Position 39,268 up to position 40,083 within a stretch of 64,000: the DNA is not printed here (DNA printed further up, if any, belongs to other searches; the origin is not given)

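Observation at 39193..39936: Stand-alone J-domain protein with a novel Cys-rich C-terminal domain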

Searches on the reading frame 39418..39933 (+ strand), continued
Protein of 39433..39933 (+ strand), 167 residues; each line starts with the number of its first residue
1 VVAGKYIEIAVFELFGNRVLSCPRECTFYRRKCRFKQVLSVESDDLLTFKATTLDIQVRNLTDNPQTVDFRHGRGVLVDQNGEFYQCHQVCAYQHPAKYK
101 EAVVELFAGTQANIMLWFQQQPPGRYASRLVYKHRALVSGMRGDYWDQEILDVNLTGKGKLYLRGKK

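Call 49: find_homologous_proteins(query=A3, max_evalue=1)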
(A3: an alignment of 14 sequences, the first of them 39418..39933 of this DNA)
Query A3 (14 sequences) (172 aa, profile of the alignment): 10 proteins with E <= 1 among 965 candidates.
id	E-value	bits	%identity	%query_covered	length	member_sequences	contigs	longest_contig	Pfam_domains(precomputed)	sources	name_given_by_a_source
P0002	5.7e-70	252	91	100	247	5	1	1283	PF00226.37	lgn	-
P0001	3.1e-69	250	100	100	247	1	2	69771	PF00226.37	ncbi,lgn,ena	-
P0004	1.6e-68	248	68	98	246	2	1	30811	PF00226.37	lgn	-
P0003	3.2e-68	247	68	100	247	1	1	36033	PF00226.37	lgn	-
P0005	4.4e-64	233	57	89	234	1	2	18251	PF00226.37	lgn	-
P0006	7.2e-64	232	54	91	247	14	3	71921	PF00226.37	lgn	-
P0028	2.1e-61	224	24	90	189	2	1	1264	-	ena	-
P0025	6.4e-59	216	26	90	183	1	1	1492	-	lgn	-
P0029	3.6e-58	214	22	81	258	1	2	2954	-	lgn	-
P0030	2.1e-51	192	22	87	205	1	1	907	-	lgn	-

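Call 51: fold_search(model_id=the predicted structure, library=viral)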
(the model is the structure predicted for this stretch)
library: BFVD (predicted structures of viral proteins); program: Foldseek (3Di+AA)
matches with E <= 10: 333; with E <= 0.001: 7
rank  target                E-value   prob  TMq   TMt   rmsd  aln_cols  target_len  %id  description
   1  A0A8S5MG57            2.9e-05  1.00  0.53  0.46   5.1       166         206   12  DUF4352 domain-containing protein [Siphoviridae sp. ctHl62]
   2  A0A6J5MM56            1.4e-04  1.00  0.54  0.35   5.0       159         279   11  DUF4352 domain-containing protein [uncultured Caudovirales phage]
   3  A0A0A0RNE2            2.4e-04  1.00  0.37  0.29  13.9       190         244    9  Uncharacterized protein [Bacillus phage Moonbeam]
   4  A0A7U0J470            2.5e-04  1.00  0.41  0.40   6.1       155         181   10  (no name in the UniProt tables at hand)
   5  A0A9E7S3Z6            3.1e-04  1.00  0.45  0.39   7.5       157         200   13  (no name in the UniProt tables at hand)
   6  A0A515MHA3            7.1e-04  1.00  0.50  0.47   7.8       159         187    9  Lipoprotein [Rhodococcus phage Sleepyhead]
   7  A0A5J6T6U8            7.1e-04  1.00  0.36  0.36   7.3       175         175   12  (no name in the UniProt tables at hand)
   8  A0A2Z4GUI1            2.0e-03  0.98  0.30  0.30  10.8       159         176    9  (no name in the UniProt tables at hand)
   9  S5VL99                2.9e-03  1.00  0.44  0.22   8.4       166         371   10  (no name in the UniProt tables at hand)
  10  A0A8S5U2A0            3.0e-03  1.00  0.45  0.34   7.2       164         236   11  DUF5067 domain-containing protein [Siphoviridae sp. ctqzz19]
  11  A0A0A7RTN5            4.2e-03  1.00  0.46  0.35   7.0       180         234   13  (no name in the UniProt tables at hand)
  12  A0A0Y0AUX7            5.7e-03  1.00  0.46  0.32   7.1       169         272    8  Uncharacterized protein [Bacillus phage Eldridge]
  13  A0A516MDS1            9.1e-03  0.97  0.28  0.31   7.4       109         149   11  (no name in the UniProt tables at hand)
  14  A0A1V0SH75            9.1e-03  0.85  0.30  0.25  12.0       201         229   14  Uncharacterized protein [Hokovirus HKV1]
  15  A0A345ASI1            1.3e-02  1.00  0.46  0.50   8.4       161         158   14  DUF4352 domain-containing protein [Paenibacillus phage C7Cdelta]
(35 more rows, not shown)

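Call 55: find_encoding_contigs(protein=P0002, flank=3000, max_places=2)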
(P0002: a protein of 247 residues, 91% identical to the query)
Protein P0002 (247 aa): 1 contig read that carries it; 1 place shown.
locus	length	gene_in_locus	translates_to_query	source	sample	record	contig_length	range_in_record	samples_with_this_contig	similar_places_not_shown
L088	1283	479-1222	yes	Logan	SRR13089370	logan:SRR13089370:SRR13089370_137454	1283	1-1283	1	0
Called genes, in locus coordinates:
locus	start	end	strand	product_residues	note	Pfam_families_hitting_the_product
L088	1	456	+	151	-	?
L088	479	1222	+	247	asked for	PF00226:DnaJ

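Call 56: find_encoding_contigs(protein=P0025, flank=3000, max_places=2)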
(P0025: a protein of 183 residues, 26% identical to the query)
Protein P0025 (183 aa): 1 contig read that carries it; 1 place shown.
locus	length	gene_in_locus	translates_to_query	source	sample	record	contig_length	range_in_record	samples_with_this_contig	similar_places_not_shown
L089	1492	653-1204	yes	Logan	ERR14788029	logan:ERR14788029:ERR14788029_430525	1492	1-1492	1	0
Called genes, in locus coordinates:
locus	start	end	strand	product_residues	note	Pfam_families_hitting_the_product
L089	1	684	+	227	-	?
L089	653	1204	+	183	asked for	-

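Call 59: search_protein_families(library=phrogs, proteins=[P0023, P0025, P0029, P0030], max_evalue=1)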
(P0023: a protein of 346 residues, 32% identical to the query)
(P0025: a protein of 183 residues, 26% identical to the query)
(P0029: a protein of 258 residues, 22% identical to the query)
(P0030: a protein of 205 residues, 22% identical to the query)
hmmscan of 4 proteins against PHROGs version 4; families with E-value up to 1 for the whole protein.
P0023 (346 aa): 0 families

P0025 (183 aa): 0 families

P0029 (258 aa): 0 families

P0030 (205 aa): 1 family
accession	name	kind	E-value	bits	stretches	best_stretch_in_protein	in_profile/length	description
phrog_35230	-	unknown function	0.48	11.5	1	79-114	16-52/64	-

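Call 60: search_protein_families(library=padloc, proteins=[P0023, P0029], max_evalue=1)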
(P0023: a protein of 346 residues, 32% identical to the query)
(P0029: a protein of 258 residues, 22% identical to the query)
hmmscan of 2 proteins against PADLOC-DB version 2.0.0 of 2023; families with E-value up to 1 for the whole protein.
P0023 (346 aa): 1 family
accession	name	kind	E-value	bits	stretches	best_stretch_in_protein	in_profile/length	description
PDLC02296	AbiEii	-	0.04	11.1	1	209-260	209-258/282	AbiEii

P0029 (258 aa): 0 families

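Call 61: find_encoding_contigs(protein=P0023, flank=6000, max_places=3)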
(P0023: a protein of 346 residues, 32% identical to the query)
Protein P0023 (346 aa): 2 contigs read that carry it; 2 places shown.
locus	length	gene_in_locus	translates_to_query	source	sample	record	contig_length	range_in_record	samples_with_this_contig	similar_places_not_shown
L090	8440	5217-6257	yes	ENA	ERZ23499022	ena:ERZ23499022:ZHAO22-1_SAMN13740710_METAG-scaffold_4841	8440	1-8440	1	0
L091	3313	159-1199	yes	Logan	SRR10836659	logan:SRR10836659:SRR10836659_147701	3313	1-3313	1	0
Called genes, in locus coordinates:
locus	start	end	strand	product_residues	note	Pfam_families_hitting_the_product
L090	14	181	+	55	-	-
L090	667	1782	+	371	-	-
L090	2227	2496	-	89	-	-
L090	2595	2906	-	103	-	-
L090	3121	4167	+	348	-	PF03235:GmrSD_N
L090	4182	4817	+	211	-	-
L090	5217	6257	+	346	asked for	-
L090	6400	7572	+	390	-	PF14072:DndB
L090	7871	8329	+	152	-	PF01541:GIY-YIG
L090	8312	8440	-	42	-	?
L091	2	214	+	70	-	?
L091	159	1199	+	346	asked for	-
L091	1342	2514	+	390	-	PF14072:DndB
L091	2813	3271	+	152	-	PF01541:GIY-YIG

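Call 62: find_encoding_contigs(protein=P0021, flank=8000, max_places=2)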
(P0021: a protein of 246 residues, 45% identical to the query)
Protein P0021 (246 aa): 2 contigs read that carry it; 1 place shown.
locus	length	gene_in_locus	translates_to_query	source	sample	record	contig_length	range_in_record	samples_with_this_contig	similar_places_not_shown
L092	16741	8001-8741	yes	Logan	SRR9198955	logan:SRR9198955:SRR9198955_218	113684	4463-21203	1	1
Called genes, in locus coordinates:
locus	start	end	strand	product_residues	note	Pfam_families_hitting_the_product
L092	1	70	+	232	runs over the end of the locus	PF00072:Response_reg, PF00486:Trans_reg_C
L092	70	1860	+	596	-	PF23846:Cache_WalK, PF08448:PAS_4 (faint), PF00672:HAMP, PF00512:HisKA, PF02518:HATPase_c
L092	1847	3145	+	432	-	PF07435:YycH_N (weak)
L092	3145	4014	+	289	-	-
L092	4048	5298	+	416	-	PF00275:EPSP_synthase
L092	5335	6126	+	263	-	PF23023:Anti-Pycsar_Apyc1 (faint), PF00753:Lactamase_B, PF12706:Lactamase_B_2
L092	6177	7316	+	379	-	PF00089:Trypsin, PF13365:Trypsin_2, PF00595:PDZ, PF13180:PDZ_2, PF17820:PDZ_6 (weak)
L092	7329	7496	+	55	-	PF14116:YyzF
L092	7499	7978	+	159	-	PF02590:SPOUT_MTase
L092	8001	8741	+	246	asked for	PF00226:DnaJ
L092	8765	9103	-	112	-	PF07784:DUF1622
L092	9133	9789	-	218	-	PF04972:BON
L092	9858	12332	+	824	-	PF04002:RadC (weak), PF00270:DEAD, PF04851:ResIII (faint), PF13307:Helicase_C_2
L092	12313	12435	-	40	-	-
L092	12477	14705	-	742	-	PF00912:Transgly, PF00905:Transpeptidase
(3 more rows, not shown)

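Call 65: search_protein_families(library=padloc, proteins=[L090:667-1782:+, L090:3121-4167:+, L090:4182-4817:+, L090:6400-7572:+, L090:7871-8329:+, L090:2227-2496:-, L090:2595-2906:-], max_evalue=0.01)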
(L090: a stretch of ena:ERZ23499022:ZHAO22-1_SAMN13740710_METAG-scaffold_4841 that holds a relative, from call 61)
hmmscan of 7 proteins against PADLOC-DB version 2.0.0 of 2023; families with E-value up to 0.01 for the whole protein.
L090:667-1782:+ (371 aa): 0 families

L090:3121-4167:+ (348 aa): 6 families
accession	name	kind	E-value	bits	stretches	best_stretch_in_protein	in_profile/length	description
PDLC03877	NsnA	-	2.9e-36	123.6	1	6-302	49-348/385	-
PDLC04027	PD-T4-2_A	-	3.8e-23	80.1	1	11-240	41-275/363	-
PDLC03418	REase_II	-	4e-17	60.4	1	19-162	29-162/372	Type II restriction enzyme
PDLC04151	HEC-05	-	2.5e-06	24.5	0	8-52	26-69/600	-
PDLC04709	PDC-M55C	-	0.0002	18.2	0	25-59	31-65/554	-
PDLC04150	HEC-05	-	0.0024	14.8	0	24-54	23-53/583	-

L090:4182-4817:+ (211 aa): 0 families

L090:6400-7572:+ (390 aa): 2 families
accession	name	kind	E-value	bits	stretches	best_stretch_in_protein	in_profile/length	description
PDLC02811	DpdB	-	1.1e-18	65.2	1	20-342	16-334/370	DpdB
PDLC02658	DndB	-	0.0027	14.8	1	90-141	79-130/356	DndB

L090:7871-8329:+ (152 aa): 1 family
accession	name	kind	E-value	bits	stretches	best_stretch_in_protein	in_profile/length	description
PDLC03975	UzuA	-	0.0083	13.8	0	37-64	155-183/277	-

L090:2227-2496:- (89 aa): 0 families

L090:2595-2906:- (103 aa): 0 families

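Call 66: search_protein_families(library=pfam, proteins=[L090:667-1782:+, L090:3121-4167:+, L090:4182-4817:+, L090:6400-7572:+, L090:7871-8329:+, L003:524-1621:+, L003:2447-2800:+, L003:210-527:+, L089:1-684:+], max_evalue=0.01)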
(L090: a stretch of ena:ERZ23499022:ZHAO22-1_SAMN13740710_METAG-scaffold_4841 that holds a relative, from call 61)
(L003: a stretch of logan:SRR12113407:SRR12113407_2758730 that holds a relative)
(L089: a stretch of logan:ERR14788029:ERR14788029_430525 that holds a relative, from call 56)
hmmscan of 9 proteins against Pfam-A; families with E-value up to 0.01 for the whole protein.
L090:667-1782:+ (371 aa): 0 families

L090:3121-4167:+ (348 aa): 1 family
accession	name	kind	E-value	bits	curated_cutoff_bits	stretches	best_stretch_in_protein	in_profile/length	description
PF03235.19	GmrSD_N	-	4.2e-20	73.2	33.2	1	12-158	3-198/199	GmrSD restriction endonuclease, N-terminal domain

L090:4182-4817:+ (211 aa): 1 family
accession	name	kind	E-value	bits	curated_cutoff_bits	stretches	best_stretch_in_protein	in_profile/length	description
PF18735.6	HEPN_RiboL-PSP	-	0.0075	16.6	28.4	0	102-156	143-162/191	RiboL-PSP-HEPN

L090:6400-7572:+ (390 aa): 1 family
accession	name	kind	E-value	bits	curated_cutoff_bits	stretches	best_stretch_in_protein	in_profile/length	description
PF14072.11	DndB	-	4.7e-11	42.8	29.1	1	23-187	12-164/338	DNA-sulfur modification-associated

L090:7871-8329:+ (152 aa): 1 family
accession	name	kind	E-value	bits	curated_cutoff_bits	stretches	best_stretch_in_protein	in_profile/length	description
PF01541.30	GIY-YIG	-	1.5e-07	32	22.6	1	39-108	2-67/78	GIY-YIG catalytic domain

L003:524-1621:+ (365 aa): 1 family
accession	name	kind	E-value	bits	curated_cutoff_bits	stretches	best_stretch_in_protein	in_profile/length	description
PF04355.18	BamE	-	0.0064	16.7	23.2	0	139-165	7-32/71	Outer membrane protein assembly factor BamE domain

L003:2447-2800:+ (117 aa): 0 families

L003:210-527:+ (105 aa): 0 families

L089:1-684:+ (227 aa): 2 families
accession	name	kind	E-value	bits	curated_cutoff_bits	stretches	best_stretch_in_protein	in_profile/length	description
PF13361.12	UvrD_C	-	2.3e-24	86.9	25.6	1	51-144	262-349/350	UvrD-like helicase C-terminal domain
PF13538.12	UvrD_C_2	-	1.9e-08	34.4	27.4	1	83-140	3-51/52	UvrD-like helicase C-terminal domain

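Call 67: find_encoding_contigs(protein=P0028, flank=3000, max_places=3)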
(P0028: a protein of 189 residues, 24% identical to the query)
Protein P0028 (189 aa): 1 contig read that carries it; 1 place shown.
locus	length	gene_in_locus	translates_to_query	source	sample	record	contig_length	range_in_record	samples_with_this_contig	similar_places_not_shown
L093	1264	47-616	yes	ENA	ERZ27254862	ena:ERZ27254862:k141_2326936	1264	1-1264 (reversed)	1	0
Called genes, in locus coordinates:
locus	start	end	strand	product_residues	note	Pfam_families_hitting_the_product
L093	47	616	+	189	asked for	-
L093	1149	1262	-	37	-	?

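Call 68: find_encoding_contigs(protein=P0030, flank=3000, max_places=3)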
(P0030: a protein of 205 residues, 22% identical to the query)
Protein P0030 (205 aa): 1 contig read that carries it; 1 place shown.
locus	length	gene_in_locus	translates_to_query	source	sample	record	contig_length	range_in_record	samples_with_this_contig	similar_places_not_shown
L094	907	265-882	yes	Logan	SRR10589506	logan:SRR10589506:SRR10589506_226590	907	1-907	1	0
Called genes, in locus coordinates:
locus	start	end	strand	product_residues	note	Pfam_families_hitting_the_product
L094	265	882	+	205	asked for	-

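Call 70: find_related_loci(query=A4, collection=metagenome_contigs, flank=8000)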
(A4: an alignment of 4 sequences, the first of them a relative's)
Query A4 (183 aa) in metagenome_contigs; peptide patterns used: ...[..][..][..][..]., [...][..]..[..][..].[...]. (x = any residue, [..] = any of these).
483 stretches matched a pattern; 1 encode a relative of the query (tblastn E <= 1e-3); 1 distinct loci.
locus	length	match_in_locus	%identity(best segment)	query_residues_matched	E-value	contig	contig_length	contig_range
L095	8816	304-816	58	11-180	6e-69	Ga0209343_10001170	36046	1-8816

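Call 71: find_related_loci(query=A4, collection=viral_contigs, flank=8000)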
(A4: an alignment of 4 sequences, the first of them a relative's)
Query A4 (183 aa) in viral_contigs; peptide patterns used: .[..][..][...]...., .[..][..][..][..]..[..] (x = any residue, [..] = any of these).
81 stretches matched a pattern, but none encodes a relative of the query by tblastn (E <= 1e-3).

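Call 76: find_related_loci(query=P0023, collection=viral_contigs, flank=6000)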
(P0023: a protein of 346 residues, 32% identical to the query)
Query P0023 (346 aa) in viral_contigs; peptide patterns used: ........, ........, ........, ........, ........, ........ (x = any residue, [..] = any of these).
1 stretches matched a pattern, but none encodes a relative of the query by tblastn (E <= 1e-3).

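Call 77: find_related_loci(query=window:39433-39933:+, collection=viral_contigs, flank=6000)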
Query window:39433-39933:+ (167 aa) in viral_contigs; peptide patterns used: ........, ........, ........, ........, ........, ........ (x = any residue, [..] = any of these).
2 stretches matched a pattern, but none encodes a relative of the query by tblastn (E <= 1e-3).

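Call 79: search_protein_families(library=padloc, proteins=[L089:1-684:+, L095:1379-2191:-, L095:2871-3278:+, L095:3567-3926:+, L003:524-1621:+, L003:2447-2800:+], max_evalue=0.01)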
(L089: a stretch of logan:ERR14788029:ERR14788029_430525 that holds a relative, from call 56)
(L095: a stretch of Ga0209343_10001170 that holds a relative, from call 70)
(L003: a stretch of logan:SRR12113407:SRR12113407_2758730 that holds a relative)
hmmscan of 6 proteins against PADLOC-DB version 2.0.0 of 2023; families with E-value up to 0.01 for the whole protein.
L089:1-684:+ (227 aa): 31 families (the best 25 are shown)
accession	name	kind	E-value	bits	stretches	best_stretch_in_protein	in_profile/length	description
PDLC00117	GajB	-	3.3e-21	73.4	1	78-162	511-594/604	UrvD helicase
PDLC00132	GajB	-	2.9e-19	67.2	1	76-162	535-621/625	UrvD helicase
PDLC00114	GajB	-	4e-15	53.4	1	50-149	523-617/635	UrvD helicase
PDLC00130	GajB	-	2.3e-14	50.6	1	79-154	506-580/589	UrvD helicase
PDLC00127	GajB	-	3.8e-14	50.1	1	66-153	490-577/594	UrvD helicase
PDLC03802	RTasHel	-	6.6e-13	46.4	1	78-155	603-664/675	DRT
PDLC00107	GajB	-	3.5e-12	43.7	1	81-167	479-582/587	UrvD helicase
PDLC00103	GajB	-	5e-12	43.5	1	67-162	506-599/612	UrvD helicase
PDLC00119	GajB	-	6.1e-12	43.3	1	78-144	482-545/565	UrvD helicase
PDLC00123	GajB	-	1.3e-10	38.5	1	79-167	439-533/540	UrvD helicase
PDLC00108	GajB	-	5e-10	36.9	1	77-162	353-434/445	UrvD helicase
PDLC00121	GajB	-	8.4e-09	32.5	1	82-162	455-535/565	UrvD helicase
PDLC00116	GajB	-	1.7e-08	31.6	1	78-170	459-547/557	UrvD helicase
PDLC00144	GajB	-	4.4e-08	30.1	1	69-149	455-527/559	UrvD helicase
PDLC00136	GajB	-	4.2e-07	27.2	1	73-147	478-552/570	UrvD helicase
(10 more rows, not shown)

L095:1379-2191:- (270 aa): 0 families

L095:2871-3278:+ (135 aa): 0 families

L095:3567-3926:+ (119 aa): 1 family
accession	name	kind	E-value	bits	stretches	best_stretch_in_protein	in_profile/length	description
PDLC03886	NsnC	-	2e-05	22.2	1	52-103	230-281/293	-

L003:524-1621:+ (365 aa): 0 families

L003:2447-2800:+ (117 aa): 0 families
